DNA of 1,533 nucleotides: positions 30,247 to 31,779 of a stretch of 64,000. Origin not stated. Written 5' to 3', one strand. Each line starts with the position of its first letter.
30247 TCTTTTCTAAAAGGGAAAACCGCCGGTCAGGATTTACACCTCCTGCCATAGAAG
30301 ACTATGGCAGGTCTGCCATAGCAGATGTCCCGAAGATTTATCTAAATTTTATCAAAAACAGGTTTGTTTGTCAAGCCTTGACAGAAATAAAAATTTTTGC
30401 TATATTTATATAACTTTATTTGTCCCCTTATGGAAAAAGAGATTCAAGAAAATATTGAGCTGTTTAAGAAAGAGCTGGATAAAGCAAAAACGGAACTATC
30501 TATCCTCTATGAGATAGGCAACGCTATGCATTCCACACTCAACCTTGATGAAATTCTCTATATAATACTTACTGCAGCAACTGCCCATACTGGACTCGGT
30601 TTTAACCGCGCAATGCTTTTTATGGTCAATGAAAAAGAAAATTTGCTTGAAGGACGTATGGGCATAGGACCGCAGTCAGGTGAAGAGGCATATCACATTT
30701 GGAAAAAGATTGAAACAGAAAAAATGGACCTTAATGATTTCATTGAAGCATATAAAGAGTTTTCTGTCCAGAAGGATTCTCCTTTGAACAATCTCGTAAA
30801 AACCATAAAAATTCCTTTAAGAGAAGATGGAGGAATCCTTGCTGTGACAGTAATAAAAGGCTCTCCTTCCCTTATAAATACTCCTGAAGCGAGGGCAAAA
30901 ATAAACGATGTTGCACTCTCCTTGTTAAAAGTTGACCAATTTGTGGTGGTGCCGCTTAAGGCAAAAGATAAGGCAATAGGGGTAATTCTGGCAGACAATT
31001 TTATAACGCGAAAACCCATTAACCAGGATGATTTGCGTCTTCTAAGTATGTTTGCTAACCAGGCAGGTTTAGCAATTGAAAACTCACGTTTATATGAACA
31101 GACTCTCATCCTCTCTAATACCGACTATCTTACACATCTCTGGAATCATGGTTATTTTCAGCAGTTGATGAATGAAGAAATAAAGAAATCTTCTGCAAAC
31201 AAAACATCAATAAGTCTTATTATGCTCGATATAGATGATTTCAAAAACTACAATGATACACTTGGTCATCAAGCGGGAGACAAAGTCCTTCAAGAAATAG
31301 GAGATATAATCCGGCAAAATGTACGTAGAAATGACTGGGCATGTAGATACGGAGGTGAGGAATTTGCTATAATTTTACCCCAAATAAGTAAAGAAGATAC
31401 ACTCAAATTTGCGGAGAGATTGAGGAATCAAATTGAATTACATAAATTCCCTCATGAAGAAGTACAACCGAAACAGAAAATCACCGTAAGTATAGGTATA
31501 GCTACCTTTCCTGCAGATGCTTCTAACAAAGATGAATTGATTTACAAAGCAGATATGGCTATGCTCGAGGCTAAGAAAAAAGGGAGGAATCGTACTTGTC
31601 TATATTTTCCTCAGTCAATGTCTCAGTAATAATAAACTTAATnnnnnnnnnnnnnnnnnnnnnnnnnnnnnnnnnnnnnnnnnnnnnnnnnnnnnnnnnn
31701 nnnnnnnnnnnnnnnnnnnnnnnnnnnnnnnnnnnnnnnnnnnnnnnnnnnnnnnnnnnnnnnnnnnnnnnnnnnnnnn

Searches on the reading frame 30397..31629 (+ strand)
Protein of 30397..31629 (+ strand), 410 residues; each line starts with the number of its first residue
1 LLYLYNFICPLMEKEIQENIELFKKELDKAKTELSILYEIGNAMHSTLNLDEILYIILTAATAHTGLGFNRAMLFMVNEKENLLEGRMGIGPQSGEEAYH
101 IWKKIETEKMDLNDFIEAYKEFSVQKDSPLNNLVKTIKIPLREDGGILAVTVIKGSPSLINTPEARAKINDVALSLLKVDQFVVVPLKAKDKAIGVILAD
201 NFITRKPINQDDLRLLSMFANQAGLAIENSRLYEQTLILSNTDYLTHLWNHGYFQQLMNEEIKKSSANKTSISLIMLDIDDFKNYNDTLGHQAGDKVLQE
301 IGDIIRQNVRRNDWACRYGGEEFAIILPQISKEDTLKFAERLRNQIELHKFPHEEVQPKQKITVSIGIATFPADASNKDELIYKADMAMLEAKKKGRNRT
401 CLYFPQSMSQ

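Call 34: search_protein_families(library=pfam, proteins=[window:30397-31629:+], max_evalue=0.00001)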
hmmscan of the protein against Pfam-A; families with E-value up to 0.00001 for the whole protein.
window:30397-31629:+ (410 aa): 4 families
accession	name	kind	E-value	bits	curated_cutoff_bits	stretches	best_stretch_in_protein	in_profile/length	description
PF00990.26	GGDEF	-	9.4e-52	175.5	23.8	1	241-399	2-161/161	Diguanylate cyclase, GGDEF domain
PF13492.12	GAF_3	-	4.4e-09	37.3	27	1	177-229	78-129/129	GAF domain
PF01590.32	GAF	-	5.6e-09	37.1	22.4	1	50-227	2-133/133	GAF domain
PF13185.12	GAF_2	-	1.5e-07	32.1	28.6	1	49-228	3-136/136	GAF domain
